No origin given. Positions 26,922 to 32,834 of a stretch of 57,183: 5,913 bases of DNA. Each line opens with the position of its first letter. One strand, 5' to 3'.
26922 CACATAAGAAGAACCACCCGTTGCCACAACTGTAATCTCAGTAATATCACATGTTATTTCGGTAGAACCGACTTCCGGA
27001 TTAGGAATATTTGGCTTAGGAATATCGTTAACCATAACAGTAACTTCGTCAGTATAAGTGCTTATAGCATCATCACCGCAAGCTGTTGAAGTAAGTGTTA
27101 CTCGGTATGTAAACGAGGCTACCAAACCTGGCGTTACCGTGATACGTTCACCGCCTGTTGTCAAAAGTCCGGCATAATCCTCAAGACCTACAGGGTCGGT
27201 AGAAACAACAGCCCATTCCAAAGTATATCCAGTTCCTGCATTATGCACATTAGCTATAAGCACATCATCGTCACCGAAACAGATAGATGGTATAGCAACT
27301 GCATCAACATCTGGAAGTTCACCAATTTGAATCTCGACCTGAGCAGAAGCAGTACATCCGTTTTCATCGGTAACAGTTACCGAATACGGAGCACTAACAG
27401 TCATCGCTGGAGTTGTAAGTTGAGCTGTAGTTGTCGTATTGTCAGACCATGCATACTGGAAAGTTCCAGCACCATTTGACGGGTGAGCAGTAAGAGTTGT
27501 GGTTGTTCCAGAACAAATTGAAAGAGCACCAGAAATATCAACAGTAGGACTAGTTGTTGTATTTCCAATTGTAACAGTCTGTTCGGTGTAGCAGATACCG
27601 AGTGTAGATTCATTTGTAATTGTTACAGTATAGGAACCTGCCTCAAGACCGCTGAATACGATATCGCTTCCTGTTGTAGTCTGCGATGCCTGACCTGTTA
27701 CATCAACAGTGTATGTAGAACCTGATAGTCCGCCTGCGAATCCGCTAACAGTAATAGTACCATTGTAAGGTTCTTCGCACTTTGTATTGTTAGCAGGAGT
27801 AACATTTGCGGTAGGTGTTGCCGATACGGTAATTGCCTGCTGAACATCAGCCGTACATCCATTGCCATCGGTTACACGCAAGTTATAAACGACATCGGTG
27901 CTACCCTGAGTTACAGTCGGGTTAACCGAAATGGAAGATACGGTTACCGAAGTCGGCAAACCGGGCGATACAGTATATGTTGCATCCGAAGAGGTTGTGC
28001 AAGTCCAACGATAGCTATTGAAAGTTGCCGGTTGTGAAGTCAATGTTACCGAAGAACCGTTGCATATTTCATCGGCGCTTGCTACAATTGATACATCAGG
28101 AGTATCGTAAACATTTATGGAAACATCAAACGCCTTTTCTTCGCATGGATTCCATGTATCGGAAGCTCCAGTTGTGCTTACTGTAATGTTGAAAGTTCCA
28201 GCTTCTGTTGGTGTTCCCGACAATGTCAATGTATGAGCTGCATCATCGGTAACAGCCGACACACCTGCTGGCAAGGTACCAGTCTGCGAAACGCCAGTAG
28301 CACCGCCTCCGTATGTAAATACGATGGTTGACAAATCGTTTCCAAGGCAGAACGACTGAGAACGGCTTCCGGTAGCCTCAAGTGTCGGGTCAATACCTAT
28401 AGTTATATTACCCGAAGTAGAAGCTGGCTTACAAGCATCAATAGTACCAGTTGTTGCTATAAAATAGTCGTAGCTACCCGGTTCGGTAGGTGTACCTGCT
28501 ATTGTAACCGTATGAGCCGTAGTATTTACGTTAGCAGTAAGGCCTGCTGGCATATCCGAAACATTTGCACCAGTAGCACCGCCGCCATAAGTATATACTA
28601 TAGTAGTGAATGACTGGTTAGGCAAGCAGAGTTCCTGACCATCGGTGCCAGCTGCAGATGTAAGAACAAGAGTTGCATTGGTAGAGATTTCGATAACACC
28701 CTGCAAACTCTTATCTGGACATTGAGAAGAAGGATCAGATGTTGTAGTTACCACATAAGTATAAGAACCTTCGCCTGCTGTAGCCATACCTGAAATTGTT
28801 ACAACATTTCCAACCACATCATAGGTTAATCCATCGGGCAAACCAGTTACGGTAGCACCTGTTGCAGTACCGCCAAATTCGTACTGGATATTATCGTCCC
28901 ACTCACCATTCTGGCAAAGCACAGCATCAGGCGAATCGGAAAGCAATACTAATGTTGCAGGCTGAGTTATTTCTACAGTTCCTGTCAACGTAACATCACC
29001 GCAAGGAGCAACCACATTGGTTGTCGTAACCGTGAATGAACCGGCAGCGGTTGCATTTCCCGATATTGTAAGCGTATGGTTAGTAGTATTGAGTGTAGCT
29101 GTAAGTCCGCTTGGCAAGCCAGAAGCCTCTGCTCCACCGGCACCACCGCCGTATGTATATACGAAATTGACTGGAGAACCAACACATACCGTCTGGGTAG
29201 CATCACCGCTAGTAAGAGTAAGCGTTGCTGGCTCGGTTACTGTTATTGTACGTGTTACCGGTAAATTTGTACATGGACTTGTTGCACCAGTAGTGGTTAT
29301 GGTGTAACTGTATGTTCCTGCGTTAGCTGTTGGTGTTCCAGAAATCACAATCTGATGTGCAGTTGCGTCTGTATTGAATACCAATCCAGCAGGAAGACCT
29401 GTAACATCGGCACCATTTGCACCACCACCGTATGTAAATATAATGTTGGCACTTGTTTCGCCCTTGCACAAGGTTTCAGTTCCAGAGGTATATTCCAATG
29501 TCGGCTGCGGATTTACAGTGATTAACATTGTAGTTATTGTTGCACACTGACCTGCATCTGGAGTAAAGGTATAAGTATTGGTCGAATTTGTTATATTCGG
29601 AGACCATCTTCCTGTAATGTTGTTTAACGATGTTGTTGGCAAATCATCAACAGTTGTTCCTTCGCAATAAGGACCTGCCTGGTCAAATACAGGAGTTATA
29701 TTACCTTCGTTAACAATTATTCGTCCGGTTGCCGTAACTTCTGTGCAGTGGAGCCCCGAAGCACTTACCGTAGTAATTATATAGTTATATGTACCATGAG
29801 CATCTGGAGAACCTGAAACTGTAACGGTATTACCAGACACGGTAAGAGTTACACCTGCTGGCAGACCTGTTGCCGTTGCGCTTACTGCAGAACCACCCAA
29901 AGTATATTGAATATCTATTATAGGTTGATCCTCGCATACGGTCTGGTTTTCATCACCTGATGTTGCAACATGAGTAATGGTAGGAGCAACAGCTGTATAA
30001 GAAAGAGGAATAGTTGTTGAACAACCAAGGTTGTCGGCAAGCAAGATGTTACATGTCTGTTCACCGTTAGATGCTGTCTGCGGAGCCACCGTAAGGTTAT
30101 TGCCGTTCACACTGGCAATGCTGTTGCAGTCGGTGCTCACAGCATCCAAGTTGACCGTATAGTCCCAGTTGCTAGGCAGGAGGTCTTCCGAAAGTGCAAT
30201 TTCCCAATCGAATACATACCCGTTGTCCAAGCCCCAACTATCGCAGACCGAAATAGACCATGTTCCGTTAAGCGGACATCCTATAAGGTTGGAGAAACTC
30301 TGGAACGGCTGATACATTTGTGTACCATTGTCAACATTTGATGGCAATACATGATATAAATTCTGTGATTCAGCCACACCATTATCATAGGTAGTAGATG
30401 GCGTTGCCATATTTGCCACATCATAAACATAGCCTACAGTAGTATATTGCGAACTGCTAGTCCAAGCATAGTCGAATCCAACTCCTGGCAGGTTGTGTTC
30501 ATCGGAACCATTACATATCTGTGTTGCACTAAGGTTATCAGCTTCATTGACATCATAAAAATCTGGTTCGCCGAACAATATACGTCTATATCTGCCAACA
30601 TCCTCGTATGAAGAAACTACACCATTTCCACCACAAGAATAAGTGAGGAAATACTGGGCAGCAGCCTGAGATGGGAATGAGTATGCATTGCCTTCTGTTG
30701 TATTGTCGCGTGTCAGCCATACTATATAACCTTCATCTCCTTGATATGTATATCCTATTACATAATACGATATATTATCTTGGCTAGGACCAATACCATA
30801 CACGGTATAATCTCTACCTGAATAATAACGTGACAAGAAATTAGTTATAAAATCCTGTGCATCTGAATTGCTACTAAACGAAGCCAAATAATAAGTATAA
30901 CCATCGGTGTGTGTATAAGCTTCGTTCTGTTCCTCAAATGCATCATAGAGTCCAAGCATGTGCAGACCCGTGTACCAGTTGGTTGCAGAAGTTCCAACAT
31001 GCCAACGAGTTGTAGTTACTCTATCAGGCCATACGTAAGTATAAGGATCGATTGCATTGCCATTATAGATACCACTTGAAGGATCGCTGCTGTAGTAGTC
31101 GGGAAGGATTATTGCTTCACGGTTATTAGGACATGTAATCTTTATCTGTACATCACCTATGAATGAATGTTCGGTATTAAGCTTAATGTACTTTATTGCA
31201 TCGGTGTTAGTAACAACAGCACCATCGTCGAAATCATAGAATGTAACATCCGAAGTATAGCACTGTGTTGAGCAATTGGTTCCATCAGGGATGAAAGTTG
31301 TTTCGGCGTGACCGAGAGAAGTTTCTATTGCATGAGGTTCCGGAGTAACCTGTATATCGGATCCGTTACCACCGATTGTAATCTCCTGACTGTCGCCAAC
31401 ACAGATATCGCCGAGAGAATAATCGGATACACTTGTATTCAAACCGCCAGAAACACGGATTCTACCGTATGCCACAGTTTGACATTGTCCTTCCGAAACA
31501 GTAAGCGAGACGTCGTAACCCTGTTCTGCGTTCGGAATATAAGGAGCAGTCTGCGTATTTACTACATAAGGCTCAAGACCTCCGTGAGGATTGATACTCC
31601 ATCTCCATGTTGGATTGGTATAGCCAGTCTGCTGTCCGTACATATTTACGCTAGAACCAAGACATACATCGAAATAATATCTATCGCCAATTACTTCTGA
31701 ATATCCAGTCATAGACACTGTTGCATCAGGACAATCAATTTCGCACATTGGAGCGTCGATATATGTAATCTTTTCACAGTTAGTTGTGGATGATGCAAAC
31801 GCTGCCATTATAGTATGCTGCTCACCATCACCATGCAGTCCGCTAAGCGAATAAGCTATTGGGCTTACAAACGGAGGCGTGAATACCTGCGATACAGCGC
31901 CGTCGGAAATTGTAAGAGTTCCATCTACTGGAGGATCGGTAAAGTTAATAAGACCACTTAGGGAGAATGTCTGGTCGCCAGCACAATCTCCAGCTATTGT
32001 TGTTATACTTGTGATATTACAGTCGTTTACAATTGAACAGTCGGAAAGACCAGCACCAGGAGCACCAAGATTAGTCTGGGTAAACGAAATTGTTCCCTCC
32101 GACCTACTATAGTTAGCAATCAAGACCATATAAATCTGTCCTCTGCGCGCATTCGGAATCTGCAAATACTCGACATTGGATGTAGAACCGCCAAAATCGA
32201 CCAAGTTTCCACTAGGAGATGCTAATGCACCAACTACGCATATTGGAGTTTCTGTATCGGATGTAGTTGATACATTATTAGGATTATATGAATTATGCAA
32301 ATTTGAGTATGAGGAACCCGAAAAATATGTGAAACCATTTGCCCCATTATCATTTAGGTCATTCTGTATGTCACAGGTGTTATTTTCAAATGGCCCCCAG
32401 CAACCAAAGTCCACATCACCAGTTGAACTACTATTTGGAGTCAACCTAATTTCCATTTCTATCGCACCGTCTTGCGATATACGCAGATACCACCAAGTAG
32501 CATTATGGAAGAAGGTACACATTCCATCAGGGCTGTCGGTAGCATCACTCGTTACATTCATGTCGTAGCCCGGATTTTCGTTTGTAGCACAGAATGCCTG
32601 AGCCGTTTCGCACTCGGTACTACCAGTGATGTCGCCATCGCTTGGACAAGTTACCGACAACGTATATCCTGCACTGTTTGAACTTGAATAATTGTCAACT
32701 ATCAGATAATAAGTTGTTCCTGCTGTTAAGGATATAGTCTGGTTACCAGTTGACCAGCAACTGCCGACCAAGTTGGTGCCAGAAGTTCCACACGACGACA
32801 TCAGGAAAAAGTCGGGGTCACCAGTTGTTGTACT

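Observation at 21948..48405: Two back-to-back giant T9SS cargo genes (4267 aa type-B CTD, about 4200 aa type-A CTD) fill 26 kb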

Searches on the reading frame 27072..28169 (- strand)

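Call 34: search_protein_families(library=pfam, proteins=[window:27072-28169:-], max_evalue=1)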
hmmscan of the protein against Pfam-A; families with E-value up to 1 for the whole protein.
window:27072-28169:- (366 aa): 6 families
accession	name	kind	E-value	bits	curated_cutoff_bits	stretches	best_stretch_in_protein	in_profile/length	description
PF19081.6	Ig_7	-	1.7e-05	25.5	27.3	2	207-282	3-80/84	Ig-like domain CHU_C associated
PF22352.2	K319L-like_PKD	-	0.00052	20.4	27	2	40-115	13-84/84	K319L-like, PKD domain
PF08329.16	ChitinaseA_N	-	0.027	14.5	21.2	0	259-283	82-108/133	Chitinase A, N-terminal domain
PF24421.1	Ig_J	-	0.16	12.6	29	1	161-196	59-94/104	Tip attachment protein J, Ig-like domain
PF17802.7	SpaA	-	0.21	12.2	23.1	1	147-186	15-60/91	Prealbumin-like fold domain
PF18962.6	Por_Secre_tail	-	0.39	11.5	27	0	153-188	25-66/75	Secretion system C-terminal sorting domain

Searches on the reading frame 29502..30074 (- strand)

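Call 34: search_protein_families(library=pfam, proteins=[window:29502-30074:-], max_evalue=1)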
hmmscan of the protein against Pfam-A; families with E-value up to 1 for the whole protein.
window:29502-30074:- (191 aa): 2 families
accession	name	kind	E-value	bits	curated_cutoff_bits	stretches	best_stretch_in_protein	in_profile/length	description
PF05345.18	He_PIG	-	0.00027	21.8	24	1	32-111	8-88/96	Putative Ig domain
PF18887.5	MBG_3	-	0.024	15.1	25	1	54-110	7-60/72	MBG domain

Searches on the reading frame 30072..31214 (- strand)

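Call 34: search_protein_families(library=pfam, proteins=[window:30072-31214:-], max_evalue=1)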
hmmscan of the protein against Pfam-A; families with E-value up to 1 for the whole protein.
window:30072-31214:- (381 aa): 1 family
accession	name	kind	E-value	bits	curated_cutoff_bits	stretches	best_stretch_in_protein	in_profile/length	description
PF01483.27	P_proprotein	-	1.7e-06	28.5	21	2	10-42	6-38/86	Proprotein convertase P-domain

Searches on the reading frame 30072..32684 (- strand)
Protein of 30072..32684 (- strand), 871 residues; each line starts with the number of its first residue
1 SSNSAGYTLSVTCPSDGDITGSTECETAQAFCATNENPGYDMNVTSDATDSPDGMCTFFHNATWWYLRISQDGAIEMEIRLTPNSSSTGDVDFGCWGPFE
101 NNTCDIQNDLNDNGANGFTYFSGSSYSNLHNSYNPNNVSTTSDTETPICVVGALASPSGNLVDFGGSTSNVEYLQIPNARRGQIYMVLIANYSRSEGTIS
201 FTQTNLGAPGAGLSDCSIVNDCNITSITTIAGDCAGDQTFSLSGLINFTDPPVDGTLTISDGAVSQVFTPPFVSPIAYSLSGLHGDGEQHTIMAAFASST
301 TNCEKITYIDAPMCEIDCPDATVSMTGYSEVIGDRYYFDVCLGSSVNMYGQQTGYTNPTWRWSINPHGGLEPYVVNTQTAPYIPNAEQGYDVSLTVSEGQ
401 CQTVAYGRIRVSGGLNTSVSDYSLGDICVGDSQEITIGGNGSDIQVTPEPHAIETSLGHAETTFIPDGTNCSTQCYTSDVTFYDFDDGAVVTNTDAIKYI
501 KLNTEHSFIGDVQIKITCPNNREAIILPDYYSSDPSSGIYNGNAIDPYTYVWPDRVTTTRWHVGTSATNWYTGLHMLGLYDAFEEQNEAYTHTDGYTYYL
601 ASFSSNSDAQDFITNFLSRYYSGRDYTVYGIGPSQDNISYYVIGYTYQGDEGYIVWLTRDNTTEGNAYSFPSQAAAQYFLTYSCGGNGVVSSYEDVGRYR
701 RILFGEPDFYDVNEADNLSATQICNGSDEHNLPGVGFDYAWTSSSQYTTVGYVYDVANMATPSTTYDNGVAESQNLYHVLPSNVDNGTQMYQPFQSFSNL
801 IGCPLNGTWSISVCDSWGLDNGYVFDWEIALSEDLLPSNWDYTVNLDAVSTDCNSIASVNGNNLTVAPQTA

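Call 24: find_homologous_proteins(query=window:30072-32684:-, max_evalue=0.00001)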
Query window:30072-32684:- (871 aa): 18 proteins with E <= 0.00001 among 8000 candidates.
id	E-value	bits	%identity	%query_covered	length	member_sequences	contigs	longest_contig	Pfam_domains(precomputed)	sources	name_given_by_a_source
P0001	0.0e+0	1178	63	100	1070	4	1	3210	-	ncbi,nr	ncbi:MAG: hypothetical protein II060_02730, partial [Bacteroidales bacterium]|nr:hypothetical protei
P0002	1.3e-191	657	65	51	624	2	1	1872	PF01483.28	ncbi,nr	ncbi:MAG: hypothetical protein II060_02105, partial [Bacteroidales bacterium]|nr:hypothetical protei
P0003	9.6e-191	655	53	67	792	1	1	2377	-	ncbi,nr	ncbi:MAG: hypothetical protein HUK15_04675, partial [Bacteroidales bacterium]|nr:hypothetical protei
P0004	2.5e-77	279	50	34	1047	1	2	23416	PF20009.5,PF18962.8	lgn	-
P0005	2.6e-77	279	47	35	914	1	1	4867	PF20009.5,PF18962.8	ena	-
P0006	4.0e-77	279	50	36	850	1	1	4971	PF00431.27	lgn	-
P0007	3.2e-53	200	48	27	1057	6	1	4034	PF00431.27,PF01483.28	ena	-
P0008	8.3e-48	182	40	17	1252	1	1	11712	PF18962.8,PF01483.28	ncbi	-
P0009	7.7e-46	175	29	34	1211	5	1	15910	PF13585.13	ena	-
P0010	2.0e-43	167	45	25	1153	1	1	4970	PF00431.27,PF18962.8,PF00041.28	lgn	-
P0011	1.2e-34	138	35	30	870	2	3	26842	PF13895.13,PF00801.27,PF13585.13,PF07354.19,PF18911.7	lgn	-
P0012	1.9e-31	128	40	30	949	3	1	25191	PF09603.16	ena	-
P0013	1.0e-24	105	35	36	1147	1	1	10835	PF09603.16,PF19408.6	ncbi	-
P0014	1.8e-19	88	29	29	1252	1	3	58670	PF13585.13,PF18911.7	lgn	-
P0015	2.4e-19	88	26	29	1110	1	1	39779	PF00801.27,PF13585.13,PF18911.7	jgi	-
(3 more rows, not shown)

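Call 77: find_encoding_contigs(protein=P0006, flank=10000, max_places=3)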
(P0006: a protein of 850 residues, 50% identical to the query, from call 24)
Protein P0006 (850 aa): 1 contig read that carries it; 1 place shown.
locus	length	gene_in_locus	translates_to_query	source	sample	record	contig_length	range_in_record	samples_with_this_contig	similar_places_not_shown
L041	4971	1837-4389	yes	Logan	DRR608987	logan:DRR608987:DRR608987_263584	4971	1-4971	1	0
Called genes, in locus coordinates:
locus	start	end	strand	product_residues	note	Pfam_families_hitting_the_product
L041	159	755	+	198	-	PF21857:DUF6913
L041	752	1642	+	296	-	PF00701:DHDPS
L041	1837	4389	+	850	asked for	PF00431:CUB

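Call 78: search_protein_families(library=pfam, proteins=[P0006], max_evalue=0.01)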
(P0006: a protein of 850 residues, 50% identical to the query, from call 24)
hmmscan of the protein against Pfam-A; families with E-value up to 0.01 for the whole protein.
P0006 (850 aa): 1 family
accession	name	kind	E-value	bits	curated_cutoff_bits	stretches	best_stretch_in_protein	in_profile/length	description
PF00431.26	CUB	-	5.7e-12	46.4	21.4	1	188-275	18-109/110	CUB domain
